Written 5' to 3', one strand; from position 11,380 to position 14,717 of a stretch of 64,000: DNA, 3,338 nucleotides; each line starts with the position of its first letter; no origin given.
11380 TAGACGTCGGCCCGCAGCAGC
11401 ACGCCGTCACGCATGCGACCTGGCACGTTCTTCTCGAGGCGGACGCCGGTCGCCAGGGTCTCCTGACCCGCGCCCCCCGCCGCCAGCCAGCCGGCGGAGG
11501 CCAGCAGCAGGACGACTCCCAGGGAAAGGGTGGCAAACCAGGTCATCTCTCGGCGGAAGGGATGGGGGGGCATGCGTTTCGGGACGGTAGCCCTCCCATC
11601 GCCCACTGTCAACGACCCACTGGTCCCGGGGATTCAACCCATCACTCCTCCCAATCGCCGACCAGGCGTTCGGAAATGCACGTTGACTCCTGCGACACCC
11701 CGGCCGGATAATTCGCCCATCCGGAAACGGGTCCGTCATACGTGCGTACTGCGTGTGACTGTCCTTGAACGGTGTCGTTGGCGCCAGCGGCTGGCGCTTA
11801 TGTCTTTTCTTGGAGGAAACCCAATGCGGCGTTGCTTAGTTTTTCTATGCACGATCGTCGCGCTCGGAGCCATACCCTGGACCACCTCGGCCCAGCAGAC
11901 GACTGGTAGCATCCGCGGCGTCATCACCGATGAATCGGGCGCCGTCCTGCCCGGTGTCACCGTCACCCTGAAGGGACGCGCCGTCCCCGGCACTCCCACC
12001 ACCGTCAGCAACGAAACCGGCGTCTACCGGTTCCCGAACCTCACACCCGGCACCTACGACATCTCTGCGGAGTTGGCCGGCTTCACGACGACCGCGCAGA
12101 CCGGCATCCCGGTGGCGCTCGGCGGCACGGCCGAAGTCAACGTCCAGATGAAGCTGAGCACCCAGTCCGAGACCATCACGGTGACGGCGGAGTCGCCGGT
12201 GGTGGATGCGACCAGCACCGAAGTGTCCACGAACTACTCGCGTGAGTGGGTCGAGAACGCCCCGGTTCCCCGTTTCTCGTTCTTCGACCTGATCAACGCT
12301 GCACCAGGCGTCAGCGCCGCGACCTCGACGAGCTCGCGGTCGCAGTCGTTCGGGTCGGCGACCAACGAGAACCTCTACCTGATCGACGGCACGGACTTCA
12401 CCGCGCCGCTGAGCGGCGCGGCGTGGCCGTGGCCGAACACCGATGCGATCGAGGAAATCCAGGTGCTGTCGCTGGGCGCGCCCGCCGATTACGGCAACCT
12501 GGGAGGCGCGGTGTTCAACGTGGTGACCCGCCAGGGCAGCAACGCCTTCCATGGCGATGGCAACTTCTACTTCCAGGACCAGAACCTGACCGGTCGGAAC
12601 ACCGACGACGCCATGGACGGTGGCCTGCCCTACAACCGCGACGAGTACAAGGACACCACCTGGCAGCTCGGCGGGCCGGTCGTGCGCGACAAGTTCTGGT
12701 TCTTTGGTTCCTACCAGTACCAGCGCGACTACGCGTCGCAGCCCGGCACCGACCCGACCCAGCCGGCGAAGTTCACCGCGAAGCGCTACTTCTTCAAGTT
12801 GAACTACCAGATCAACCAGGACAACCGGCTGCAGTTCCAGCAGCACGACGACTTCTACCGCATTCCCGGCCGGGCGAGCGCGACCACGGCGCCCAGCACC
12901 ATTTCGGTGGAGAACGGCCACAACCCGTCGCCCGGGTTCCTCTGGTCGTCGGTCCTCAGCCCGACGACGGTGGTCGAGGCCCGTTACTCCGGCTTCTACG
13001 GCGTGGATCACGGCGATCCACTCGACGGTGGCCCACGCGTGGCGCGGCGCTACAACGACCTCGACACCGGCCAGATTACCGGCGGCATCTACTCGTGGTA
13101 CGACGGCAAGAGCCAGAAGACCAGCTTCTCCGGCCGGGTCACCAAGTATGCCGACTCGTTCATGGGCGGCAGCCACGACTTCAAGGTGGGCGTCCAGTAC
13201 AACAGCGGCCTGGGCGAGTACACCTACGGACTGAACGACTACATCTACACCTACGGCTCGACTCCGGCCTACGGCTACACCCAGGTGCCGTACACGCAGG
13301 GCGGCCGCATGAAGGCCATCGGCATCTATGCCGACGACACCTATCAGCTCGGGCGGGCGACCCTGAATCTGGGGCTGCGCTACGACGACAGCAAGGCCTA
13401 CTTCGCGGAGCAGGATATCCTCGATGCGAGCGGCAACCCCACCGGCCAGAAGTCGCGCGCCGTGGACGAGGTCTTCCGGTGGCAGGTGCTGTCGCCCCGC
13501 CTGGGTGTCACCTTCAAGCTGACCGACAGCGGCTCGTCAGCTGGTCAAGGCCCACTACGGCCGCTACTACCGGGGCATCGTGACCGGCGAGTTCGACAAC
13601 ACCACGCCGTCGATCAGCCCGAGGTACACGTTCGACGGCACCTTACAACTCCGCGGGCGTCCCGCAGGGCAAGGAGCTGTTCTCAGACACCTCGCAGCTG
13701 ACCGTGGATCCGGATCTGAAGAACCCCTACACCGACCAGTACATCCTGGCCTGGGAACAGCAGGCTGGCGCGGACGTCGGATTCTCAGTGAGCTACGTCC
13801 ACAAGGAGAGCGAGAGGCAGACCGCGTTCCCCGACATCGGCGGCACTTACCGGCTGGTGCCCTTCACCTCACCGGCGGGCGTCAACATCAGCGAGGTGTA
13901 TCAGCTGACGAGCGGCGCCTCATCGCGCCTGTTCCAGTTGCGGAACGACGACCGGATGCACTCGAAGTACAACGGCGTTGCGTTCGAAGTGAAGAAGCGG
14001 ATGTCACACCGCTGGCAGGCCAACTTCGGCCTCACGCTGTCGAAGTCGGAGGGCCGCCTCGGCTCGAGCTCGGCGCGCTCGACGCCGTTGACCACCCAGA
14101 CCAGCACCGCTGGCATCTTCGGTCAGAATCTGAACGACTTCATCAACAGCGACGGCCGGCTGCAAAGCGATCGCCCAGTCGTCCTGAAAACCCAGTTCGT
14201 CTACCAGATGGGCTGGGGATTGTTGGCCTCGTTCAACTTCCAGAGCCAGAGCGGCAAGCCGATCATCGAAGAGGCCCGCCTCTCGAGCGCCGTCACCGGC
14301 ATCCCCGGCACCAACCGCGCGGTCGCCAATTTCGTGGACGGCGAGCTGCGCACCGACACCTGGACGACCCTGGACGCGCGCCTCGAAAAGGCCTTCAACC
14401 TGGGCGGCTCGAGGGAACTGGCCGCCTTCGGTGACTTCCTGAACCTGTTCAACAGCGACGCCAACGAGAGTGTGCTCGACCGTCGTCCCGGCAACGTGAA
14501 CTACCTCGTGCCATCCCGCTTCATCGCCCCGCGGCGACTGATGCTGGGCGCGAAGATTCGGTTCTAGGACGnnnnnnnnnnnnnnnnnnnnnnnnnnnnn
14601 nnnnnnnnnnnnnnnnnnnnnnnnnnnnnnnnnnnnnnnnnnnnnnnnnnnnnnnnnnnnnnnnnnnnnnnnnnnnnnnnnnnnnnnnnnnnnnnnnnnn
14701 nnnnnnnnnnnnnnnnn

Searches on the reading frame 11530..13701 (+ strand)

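Call 81: search_protein_families(library=pfam, proteins=[window:11530-13701:+], max_evalue=0.00001)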
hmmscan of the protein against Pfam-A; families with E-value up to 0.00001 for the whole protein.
window:11530-13701:+ (723 aa): 4 families
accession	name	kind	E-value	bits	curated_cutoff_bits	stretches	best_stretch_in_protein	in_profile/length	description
PF13620.12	CarboxypepD_reg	-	4.8e-19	68.9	32.3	1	127-208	1-82/82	Carboxypeptidase regulatory-like domain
PF25183.1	OMP_b-brl_4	-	1.9e-15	56.8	30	1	332-413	1-79/838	Outer membrane beta barrel domain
PF13715.12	CarbopepD_reg_2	-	5e-08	33.3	32.2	1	128-212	1-82/88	CarboxypepD_reg-like domain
PF17210.9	SdrD_B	-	1.9e-06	28.5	29.7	1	134-191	18-77/112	SdrD B-like domain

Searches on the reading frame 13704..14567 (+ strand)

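Call 81: search_protein_families(library=pfam, proteins=[window:13704-14567:+], max_evalue=0.00001)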
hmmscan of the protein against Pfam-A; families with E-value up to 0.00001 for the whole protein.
window:13704-14567:+ (287 aa): 1 family
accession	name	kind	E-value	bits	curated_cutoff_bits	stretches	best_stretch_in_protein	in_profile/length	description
PF25183.1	OMP_b-brl_4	-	2.2e-15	56.6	30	1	1-173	524-681/838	Outer membrane beta barrel domain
